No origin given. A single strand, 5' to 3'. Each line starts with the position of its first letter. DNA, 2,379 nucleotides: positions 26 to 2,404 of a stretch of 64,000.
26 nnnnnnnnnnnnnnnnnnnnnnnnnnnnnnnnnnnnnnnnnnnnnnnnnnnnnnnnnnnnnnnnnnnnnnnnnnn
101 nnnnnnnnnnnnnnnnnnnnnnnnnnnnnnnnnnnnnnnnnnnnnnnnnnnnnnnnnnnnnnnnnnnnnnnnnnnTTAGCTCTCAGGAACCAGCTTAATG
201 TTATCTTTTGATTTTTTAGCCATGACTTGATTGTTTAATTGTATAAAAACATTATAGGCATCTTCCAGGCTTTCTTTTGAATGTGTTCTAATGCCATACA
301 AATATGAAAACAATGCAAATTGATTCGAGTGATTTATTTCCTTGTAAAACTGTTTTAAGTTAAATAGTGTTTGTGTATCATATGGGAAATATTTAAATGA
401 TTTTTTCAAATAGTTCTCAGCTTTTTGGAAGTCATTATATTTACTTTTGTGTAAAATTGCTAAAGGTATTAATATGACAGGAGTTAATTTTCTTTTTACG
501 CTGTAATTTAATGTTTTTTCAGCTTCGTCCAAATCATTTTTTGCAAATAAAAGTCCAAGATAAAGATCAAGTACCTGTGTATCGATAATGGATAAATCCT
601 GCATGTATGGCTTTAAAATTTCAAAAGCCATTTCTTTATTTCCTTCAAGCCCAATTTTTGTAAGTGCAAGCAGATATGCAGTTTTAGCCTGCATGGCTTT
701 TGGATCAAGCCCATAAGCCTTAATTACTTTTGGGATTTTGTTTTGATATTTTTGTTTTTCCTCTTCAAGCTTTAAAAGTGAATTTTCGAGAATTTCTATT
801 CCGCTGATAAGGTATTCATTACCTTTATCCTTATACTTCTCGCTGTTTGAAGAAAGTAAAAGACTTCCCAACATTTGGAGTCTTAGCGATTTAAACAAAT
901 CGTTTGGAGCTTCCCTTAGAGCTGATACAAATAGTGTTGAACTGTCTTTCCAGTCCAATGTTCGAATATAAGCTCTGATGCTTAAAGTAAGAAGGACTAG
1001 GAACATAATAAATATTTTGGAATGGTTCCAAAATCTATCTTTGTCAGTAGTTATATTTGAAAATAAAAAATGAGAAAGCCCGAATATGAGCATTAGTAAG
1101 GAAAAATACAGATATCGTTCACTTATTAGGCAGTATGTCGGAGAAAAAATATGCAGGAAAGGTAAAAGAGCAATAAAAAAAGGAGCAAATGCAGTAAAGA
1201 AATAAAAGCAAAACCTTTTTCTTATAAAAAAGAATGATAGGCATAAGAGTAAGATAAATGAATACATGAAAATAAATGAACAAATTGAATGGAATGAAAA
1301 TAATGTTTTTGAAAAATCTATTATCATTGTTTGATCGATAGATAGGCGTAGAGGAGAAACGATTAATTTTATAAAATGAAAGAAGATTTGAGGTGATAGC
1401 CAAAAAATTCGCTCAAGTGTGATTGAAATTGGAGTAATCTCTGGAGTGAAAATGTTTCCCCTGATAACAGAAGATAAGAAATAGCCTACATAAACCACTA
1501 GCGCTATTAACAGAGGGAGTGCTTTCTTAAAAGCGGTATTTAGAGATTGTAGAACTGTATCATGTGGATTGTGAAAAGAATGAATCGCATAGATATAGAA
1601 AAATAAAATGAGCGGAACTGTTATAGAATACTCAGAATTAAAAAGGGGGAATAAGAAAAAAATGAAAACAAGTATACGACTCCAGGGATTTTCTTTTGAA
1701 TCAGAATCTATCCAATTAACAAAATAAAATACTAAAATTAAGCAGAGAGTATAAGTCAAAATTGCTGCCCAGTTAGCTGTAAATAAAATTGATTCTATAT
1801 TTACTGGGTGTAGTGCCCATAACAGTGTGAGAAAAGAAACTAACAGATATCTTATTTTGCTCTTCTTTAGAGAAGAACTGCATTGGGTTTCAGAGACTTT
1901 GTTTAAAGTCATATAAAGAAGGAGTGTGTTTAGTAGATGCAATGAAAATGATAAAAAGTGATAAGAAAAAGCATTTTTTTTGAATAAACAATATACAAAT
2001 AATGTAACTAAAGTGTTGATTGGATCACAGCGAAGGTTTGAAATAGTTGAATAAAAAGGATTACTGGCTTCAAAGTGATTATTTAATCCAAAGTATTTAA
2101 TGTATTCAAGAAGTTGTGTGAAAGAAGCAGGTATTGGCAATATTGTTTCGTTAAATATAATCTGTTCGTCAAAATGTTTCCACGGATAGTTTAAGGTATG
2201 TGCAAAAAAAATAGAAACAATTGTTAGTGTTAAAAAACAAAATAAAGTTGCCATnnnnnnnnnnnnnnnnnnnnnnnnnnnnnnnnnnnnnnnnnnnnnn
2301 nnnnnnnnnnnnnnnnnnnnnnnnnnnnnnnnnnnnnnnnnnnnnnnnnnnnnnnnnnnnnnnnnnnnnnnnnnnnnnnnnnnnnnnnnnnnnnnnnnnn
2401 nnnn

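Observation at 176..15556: Seven consecutive paralogous TMTC/PMT-like genes arranged as nested tandem duplications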

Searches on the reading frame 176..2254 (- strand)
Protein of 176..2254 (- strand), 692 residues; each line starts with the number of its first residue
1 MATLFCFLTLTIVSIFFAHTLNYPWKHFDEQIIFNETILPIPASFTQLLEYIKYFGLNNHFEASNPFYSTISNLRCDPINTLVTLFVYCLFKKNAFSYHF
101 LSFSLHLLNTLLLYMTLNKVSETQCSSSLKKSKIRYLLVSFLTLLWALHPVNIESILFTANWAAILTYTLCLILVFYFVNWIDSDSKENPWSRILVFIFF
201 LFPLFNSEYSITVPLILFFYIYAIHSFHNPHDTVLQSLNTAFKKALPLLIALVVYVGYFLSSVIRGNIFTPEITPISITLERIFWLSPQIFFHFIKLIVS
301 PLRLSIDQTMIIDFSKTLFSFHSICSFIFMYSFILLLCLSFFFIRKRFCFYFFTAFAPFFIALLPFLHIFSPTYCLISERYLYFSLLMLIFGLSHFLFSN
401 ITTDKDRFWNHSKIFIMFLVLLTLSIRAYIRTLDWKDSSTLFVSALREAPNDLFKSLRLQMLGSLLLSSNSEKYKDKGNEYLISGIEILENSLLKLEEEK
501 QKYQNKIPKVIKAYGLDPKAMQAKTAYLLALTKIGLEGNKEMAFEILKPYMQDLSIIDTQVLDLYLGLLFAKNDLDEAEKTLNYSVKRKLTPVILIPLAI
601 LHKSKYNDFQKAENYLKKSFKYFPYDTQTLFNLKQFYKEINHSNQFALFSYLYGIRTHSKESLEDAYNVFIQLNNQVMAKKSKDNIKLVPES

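Call 5: search_protein_families(library=pfam, proteins=[window:176-2254:-], max_evalue=1)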
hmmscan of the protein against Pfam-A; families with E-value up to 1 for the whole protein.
window:176-2254:- (692 aa): 3 families
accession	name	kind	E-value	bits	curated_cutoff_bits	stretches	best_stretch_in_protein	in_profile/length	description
PF14559.12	TPR_19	-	0.0022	18.7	25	0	607-641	5-39/68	Tetratricopeptide repeat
PF23914.1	TPR_CcmH_CycH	-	0.085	13.1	42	1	512-581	75-143/158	Cytochrome c-type biogenesis protein H TPR domain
PF07719.23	TPR_2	-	0.15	12.7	27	0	607-625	15-33/34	Tetratricopeptide repeat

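Call 6: search_protein_families(library=ncbifam, proteins=[window:176-2254:-], max_evalue=1)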
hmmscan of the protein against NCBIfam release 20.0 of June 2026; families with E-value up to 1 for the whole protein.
window:176-2254:- (692 aa): 1 family
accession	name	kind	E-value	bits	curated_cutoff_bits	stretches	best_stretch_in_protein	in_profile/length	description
NF045947.1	ProDh_Thermus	equivalog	0.064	12.4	500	1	491-553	64-122/307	proline dehydrogenase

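Call 9: search_solved_structures(query=A1, max_evalue=10, show_alignments=3)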
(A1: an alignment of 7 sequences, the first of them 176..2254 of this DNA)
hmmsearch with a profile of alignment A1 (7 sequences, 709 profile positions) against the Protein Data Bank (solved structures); distinct sequences matched with E-value up to 10: 8.
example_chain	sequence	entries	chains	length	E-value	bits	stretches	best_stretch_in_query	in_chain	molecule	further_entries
5fzr_A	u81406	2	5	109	0.0005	21.9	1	570-661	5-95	DESIGNED TPR PROTEIN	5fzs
5fzq_A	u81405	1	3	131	0.00091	21.1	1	570-661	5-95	DESIGNED TPR PROTEIN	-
7rqf_A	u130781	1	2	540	0.0046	18.8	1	578-658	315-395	TPR repeat-containing protein PA4667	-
8sxe_C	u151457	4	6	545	0.0047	18.7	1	578-658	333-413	TPR repeat-containing protein PA4667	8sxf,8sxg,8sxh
7obi_A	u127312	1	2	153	0.011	17.5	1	547-661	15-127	CTPR-rv4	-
8f5o_D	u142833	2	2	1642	0.71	11.5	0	534-598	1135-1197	TPR_REGION domain-containing protein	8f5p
2wqh_A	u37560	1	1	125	2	10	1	580-661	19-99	CTPR3Y3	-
6xt9_H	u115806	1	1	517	3.1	9.4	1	580-661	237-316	Tetratricopeptide repeat domain 8 isoform 2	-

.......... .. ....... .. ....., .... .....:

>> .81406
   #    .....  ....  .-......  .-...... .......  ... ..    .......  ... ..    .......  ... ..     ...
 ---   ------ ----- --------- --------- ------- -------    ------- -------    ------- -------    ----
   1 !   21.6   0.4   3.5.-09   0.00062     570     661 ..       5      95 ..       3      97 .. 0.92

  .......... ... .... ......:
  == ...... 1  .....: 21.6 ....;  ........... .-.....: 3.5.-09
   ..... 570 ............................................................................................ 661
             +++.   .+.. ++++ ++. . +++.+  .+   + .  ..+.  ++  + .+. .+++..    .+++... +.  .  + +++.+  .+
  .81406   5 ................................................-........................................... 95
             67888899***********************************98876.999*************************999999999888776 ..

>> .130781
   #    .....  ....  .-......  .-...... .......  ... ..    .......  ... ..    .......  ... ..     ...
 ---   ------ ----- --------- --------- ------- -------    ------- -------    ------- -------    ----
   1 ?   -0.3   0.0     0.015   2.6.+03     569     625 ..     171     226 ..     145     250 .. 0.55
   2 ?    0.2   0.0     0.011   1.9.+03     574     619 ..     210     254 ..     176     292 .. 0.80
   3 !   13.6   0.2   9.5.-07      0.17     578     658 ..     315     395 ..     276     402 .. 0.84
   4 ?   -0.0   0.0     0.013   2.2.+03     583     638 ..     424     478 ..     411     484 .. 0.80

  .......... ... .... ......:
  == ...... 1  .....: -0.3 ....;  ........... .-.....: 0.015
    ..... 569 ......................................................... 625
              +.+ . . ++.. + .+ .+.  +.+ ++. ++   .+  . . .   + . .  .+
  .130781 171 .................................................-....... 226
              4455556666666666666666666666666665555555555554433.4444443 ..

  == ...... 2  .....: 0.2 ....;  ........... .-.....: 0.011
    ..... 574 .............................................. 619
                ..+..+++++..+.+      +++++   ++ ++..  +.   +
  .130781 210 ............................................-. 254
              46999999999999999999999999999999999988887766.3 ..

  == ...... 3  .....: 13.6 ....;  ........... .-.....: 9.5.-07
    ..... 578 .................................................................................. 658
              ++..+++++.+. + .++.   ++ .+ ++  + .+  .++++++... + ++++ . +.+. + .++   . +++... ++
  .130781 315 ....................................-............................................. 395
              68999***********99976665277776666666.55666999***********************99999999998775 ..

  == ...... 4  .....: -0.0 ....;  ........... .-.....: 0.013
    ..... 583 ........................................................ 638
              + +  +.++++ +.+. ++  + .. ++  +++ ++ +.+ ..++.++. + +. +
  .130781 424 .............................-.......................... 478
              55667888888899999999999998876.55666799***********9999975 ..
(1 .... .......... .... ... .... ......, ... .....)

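Call 55: find_encoding_contigs(protein=window:176-2254:-, flank=10000, max_places=4)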
Protein window:176-2254:- (692 aa): no gene with exactly this product is on record in the collection.
